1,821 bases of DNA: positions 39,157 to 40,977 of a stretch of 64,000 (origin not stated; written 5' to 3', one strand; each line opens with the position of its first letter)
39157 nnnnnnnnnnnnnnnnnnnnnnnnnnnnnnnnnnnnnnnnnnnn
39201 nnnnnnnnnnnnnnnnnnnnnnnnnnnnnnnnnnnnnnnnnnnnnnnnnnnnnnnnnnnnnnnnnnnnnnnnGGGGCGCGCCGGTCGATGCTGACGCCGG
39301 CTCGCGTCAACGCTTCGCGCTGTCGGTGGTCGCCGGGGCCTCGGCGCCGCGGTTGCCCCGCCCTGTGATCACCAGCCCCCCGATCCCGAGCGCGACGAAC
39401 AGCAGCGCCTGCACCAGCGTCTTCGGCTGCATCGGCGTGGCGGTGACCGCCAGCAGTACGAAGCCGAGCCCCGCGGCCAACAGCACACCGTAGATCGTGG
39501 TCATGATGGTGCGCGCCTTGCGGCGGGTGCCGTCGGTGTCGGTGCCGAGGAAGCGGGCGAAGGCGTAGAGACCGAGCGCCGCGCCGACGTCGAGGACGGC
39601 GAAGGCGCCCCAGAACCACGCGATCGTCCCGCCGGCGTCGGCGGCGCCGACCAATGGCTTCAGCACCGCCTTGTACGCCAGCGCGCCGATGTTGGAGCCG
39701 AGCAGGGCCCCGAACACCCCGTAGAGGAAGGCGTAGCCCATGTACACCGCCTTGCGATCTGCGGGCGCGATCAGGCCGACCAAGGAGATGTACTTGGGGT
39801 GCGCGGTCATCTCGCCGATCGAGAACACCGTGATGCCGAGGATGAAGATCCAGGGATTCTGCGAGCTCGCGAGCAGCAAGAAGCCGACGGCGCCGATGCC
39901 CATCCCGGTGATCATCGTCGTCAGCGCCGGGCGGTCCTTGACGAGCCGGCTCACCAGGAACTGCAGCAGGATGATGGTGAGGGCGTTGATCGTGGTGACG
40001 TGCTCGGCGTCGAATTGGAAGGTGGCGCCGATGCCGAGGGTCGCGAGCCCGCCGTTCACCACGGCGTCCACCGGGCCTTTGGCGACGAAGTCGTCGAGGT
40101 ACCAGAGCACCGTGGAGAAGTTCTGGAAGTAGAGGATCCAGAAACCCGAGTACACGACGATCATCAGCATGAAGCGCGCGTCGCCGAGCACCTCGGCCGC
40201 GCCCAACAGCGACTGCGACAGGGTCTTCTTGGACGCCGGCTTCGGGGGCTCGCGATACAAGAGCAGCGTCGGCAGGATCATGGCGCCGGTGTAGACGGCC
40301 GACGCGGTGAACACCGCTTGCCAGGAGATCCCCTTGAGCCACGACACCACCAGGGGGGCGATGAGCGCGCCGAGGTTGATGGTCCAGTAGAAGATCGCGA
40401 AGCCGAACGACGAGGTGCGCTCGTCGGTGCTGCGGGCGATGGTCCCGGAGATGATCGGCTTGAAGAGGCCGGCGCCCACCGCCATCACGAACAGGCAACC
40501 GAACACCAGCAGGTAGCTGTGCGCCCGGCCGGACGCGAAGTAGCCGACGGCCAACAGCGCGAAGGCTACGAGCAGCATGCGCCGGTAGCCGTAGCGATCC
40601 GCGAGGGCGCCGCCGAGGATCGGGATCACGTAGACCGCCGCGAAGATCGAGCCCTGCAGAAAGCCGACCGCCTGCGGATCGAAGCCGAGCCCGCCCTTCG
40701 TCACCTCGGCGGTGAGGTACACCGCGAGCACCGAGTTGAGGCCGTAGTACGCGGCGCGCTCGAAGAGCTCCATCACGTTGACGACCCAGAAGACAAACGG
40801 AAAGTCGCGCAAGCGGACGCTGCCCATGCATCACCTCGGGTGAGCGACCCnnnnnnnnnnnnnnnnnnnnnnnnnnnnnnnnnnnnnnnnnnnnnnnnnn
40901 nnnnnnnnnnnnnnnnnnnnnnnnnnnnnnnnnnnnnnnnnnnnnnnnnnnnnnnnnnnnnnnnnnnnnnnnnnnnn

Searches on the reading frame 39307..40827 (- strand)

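Call 14: search_protein_families(library=pfam, proteins=[window:39307-40827:-], max_evalue=0.001)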
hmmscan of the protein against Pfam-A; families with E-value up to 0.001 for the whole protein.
window:39307-40827:- (506 aa): 2 families
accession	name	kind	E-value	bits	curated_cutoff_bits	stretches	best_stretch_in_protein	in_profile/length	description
PF07690.21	MFS_1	-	7.2e-36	124.2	33.4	2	28-377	9-346/347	Major Facilitator Superfamily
PF00854.27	PTR2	-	1.2e-09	38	27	1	98-179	24-110/392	POT family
